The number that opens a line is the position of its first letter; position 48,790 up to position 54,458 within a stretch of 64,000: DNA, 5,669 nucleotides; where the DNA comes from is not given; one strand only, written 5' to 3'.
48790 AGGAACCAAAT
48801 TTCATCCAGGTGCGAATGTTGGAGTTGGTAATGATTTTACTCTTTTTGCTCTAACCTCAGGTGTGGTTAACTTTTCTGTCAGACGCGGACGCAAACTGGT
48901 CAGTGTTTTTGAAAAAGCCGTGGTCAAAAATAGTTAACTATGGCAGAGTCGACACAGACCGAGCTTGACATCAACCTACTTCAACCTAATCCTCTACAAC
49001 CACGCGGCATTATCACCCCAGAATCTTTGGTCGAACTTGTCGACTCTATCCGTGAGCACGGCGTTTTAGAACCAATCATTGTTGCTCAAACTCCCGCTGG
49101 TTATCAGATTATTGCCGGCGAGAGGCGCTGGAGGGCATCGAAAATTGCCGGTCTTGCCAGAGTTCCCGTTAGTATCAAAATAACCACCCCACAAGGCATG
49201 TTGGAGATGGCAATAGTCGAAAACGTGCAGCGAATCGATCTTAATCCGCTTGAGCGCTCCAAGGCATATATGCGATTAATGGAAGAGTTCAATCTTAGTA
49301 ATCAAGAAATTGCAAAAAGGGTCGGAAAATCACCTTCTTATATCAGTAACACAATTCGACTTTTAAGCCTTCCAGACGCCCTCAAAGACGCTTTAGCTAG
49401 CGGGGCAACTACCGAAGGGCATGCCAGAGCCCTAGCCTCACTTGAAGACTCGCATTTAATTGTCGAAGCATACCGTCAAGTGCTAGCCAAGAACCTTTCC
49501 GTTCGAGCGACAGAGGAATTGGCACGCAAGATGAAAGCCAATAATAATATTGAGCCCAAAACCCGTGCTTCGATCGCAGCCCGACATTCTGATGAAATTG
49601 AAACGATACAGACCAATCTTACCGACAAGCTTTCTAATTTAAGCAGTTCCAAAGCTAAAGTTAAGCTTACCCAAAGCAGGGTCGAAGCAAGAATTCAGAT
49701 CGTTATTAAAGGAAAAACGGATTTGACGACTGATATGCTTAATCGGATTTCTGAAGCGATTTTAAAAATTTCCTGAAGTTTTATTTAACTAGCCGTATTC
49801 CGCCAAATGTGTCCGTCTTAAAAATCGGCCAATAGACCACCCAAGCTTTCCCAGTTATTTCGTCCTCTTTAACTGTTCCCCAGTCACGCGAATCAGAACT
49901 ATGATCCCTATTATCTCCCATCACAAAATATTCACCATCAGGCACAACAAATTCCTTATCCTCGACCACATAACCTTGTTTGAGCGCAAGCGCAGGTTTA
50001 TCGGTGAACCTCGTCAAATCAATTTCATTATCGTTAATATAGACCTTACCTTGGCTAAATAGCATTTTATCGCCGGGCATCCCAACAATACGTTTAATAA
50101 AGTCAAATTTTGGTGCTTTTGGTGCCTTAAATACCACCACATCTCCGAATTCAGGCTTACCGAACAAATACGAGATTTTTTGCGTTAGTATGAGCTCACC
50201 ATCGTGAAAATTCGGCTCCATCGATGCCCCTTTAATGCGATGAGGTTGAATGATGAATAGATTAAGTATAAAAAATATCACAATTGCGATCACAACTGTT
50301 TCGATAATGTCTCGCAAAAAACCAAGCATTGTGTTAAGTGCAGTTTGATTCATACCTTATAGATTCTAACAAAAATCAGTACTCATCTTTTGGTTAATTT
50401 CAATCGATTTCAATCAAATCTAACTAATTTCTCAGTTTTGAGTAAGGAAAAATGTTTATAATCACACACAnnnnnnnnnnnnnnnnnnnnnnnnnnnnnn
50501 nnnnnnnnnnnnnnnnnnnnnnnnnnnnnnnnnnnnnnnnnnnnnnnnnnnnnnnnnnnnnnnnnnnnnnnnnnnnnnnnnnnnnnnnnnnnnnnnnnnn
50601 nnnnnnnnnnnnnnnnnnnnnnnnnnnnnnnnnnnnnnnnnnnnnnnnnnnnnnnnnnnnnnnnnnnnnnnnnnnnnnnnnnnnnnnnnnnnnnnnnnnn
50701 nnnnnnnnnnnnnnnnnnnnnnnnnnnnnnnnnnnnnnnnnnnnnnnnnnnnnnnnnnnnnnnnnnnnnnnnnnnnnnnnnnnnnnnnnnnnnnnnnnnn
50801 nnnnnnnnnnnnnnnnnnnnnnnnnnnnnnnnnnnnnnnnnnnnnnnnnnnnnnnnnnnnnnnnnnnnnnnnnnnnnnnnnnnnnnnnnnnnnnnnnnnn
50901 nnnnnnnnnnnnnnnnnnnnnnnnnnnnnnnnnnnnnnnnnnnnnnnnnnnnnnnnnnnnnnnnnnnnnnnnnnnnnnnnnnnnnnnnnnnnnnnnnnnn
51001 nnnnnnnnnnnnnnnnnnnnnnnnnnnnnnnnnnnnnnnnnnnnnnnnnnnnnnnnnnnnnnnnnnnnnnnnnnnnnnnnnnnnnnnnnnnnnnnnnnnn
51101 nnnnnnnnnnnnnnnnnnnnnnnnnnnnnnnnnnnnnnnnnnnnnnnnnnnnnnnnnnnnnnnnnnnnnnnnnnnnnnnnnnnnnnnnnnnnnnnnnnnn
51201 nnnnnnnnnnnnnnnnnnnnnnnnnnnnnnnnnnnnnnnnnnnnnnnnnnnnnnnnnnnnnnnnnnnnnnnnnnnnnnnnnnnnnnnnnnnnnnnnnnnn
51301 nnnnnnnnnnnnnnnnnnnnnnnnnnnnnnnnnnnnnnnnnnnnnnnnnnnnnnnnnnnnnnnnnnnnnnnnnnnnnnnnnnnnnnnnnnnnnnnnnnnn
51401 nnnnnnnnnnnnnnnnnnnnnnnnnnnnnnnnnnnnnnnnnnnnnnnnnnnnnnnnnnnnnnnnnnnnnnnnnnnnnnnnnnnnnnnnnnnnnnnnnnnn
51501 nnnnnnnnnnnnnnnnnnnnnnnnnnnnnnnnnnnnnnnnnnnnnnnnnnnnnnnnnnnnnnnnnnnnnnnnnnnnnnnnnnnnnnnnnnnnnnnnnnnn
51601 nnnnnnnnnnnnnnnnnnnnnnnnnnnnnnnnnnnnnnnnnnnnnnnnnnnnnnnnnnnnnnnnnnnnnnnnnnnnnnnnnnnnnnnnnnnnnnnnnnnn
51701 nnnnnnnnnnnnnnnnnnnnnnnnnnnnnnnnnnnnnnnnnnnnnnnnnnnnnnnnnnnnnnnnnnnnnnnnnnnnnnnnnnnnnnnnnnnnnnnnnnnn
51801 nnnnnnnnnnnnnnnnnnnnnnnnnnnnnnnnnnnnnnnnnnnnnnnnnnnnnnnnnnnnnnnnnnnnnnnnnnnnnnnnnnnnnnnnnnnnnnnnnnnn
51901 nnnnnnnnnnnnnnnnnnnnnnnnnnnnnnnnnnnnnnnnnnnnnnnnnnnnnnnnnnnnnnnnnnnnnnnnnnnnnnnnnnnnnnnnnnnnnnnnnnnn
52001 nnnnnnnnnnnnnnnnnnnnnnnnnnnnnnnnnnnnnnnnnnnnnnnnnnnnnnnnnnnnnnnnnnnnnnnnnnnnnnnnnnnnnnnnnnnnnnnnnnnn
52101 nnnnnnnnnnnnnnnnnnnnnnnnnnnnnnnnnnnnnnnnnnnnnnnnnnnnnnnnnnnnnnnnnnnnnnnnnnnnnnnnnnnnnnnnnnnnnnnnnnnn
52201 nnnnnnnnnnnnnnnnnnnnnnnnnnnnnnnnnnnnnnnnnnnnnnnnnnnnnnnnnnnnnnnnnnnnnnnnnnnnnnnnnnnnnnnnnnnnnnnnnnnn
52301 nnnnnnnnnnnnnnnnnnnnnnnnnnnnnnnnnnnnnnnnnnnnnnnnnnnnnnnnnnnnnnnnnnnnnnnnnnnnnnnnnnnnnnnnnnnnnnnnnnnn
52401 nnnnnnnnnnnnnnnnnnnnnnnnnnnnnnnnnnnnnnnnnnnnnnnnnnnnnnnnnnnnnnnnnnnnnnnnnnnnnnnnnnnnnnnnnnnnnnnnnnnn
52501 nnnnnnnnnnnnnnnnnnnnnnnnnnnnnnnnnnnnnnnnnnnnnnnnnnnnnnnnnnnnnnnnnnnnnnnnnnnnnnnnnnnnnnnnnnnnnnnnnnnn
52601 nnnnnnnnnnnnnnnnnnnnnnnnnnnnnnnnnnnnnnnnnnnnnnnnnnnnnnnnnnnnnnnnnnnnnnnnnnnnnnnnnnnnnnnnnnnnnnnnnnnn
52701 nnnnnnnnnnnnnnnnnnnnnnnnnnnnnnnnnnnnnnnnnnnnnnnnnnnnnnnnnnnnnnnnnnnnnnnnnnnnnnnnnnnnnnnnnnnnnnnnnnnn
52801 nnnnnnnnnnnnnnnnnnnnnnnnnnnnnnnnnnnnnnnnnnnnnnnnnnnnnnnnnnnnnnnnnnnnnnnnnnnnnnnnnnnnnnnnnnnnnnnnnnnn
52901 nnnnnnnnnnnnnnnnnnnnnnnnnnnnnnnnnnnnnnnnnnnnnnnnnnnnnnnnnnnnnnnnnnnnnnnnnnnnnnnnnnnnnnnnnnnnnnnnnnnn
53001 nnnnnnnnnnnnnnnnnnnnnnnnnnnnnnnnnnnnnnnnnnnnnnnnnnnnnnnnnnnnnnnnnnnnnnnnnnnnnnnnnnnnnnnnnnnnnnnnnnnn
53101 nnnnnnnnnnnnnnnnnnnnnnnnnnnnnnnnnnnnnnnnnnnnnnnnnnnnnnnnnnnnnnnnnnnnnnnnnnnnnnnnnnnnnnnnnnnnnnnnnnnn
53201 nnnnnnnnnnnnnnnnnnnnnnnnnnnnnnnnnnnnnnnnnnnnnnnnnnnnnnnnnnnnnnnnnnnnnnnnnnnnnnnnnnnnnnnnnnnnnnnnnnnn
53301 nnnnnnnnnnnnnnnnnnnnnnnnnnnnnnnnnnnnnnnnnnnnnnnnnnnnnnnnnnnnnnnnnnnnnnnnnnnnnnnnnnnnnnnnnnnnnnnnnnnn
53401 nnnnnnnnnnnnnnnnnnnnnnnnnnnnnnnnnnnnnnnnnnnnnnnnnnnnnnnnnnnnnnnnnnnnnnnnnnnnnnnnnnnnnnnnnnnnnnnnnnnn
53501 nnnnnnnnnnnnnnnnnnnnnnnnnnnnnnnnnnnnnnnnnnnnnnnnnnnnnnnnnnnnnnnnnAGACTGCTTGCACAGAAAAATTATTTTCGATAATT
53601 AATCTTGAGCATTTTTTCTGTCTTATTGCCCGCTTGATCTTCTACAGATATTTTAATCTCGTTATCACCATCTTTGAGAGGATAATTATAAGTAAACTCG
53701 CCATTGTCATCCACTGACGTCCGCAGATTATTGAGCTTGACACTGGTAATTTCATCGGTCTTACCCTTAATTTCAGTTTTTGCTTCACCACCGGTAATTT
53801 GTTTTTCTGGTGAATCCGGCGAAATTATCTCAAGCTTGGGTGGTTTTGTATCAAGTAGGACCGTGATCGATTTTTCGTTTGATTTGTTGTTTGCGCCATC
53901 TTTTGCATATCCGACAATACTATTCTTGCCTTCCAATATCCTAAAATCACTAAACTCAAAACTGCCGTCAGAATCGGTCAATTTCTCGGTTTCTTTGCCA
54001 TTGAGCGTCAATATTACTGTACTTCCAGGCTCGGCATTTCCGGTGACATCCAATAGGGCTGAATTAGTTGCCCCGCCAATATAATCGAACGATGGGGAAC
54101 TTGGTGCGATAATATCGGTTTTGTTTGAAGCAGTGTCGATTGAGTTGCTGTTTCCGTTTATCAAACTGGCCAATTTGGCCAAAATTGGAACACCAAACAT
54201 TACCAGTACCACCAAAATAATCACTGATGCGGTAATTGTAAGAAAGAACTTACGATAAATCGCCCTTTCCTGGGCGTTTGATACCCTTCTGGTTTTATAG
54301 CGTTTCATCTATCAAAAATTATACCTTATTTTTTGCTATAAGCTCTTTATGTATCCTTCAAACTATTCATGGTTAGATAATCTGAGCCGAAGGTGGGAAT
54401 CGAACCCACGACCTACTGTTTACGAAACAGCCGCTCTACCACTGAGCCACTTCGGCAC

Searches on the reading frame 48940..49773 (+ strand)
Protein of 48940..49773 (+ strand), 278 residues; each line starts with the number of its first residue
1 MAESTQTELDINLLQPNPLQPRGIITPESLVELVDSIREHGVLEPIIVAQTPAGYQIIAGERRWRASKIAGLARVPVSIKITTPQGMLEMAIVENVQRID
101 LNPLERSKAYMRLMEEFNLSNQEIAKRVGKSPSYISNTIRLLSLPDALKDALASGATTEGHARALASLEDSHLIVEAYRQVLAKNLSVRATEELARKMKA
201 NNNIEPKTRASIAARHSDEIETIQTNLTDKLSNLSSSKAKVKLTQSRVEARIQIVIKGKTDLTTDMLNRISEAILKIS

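Call 10: search_protein_families(library=pfam, proteins=[window:48940-49773:+], max_evalue=1)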
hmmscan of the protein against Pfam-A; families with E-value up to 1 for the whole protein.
window:48940-49773:+ (278 aa): 15 families
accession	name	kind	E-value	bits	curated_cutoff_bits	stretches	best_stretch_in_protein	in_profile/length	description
PF17762.8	HTH_ParB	-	1.3e-32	112.4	22.6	1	100-199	2-101/102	ParB HTH domain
PF02195.25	ParB_N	-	4.1e-29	100.9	26.3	1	7-97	4-95/95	ParB N-terminal domain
PF01381.28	HTH_3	-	9.1e-06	26.1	23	1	112-137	3-28/55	Helix-turn-helix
PF08535.16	KorB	-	1.1e-05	25.7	22.3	1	118-158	3-43/89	KorB domain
PF13936.12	HTH_38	-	0.0026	17.9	27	1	118-139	20-41/44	Helix-turn-helix domain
PF12844.13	HTH_19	-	0.004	17.5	30.2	1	115-137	9-31/64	Helix-turn-helix domain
PF13412.12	HTH_24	-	0.004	17.2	21.9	1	118-139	17-38/48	Winged helix-turn-helix DNA-binding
PF13545.12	HTH_Crp_2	-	0.0055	17.1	27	0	116-142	20-46/70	Crp-like helix-turn-helix domain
PF13404.12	HTH_AsnC-type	-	0.0062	16.8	27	1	119-140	18-39/42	AsnC-type helix-turn-helix domain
PF23433.1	DUF7119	-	0.014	15.7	30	1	124-205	51-133/141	Family of unknown function (DUF7119)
PF13384.12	HTH_23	-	0.029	14.6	24.6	1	112-140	12-39/50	Homeodomain-like domain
PF20432.4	Xre-like-HTH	-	0.037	14.8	25.8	1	108-133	13-38/63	Antitoxin Xre-like helix-turn-helix domain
PF18090.7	SoPB_HTH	-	0.091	13.4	27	1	104-157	4-58/75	Centromere-binding protein HTH domain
PF20178.3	ToxA_N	-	0.099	12.7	27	1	126-196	96-164/249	Dermonecrotic toxin, N-terminal domain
PF08544.19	GHMP_kinases_C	-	0.12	13.2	21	0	11-43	17-49/85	GHMP kinases C terminal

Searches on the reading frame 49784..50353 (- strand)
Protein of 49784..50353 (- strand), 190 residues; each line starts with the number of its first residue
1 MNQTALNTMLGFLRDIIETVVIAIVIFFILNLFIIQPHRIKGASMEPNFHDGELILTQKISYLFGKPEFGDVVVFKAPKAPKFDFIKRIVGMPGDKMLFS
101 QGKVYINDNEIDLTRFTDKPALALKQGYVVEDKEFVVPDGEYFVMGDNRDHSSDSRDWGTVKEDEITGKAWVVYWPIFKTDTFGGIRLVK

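Call 10: search_protein_families(library=pfam, proteins=[window:49784-50353:-], max_evalue=1)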
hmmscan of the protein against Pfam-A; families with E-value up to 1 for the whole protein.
window:49784-50353:- (190 aa): 4 families
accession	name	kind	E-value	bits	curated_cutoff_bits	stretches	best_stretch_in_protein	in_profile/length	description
PF10502.14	Peptidase_S26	-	6.1e-50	169.9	22.9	1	14-175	2-168/168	Signal peptidase, peptidase S26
PF13261.11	DUF4052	-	0.0071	16.7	25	1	8-37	38-67/217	Protein of unknown function (DUF4052)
PF00717.28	Peptidase_S24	-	0.016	15.4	23.3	1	39-79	39-75/116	Peptidase S24-like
PF22820.2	TcaA_3rd_4th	-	0.18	12.2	27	0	100-114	12-26/73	TcaA protein 3rd/4th domain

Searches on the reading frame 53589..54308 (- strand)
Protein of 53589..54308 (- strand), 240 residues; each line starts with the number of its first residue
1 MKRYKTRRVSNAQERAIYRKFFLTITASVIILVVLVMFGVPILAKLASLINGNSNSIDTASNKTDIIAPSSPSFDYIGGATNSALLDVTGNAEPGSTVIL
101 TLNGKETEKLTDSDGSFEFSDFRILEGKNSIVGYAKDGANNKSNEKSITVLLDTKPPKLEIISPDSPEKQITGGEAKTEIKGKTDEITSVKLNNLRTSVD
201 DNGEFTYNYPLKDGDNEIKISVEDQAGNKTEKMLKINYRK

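Call 10: search_protein_families(library=pfam, proteins=[window:53589-54308:-], max_evalue=1)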
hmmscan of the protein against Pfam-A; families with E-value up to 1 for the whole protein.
window:53589-54308:- (240 aa): 11 families
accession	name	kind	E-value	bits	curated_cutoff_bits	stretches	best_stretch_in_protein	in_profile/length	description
PF09136.16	Glucodextran_B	-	2e-15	56.9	27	2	157-236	1-79/83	Glucodextranase, domain B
PF19077.6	Big_13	-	2.4e-11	44.4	27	2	180-233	36-94/102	Bacterial Ig-like domain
PF17936.7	Big_6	-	1.1e-10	42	27.6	2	82-150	15-81/83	Bacterial Ig domain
PF13750.12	Big_3_3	-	8.6e-06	25.9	27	1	117-238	5-146/157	Bacterial Ig-like domain (group 3)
PF12733.13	Cadherin-like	-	0.0018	19.1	24.2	1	185-230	37-79/89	Cadherin-like beta sandwich domain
PF13715.12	CarbopepD_reg_2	-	0.012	16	32.2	1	93-151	12-75/88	CarboxypepD_reg-like domain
PF13620.12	CarboxypepD_reg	-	0.018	15.8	32.3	1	87-121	8-44/82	Carboxypeptidase regulatory-like domain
PF02369.22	Big_1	-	0.045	14.3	34.9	1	85-120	25-65/93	Bacterial Ig-like domain (group 1)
PF23193.1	NOMO_3rd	-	0.052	14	27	0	108-161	61-104/120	NOMO third transthyretin-like domain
PF02494.22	HYR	-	0.11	13.3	21.7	1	153-232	2-75/81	HYR domain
PF07495.19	Y_Y_Y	-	0.4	11.1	26.6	1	197-233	22-57/65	Y_Y_Y domain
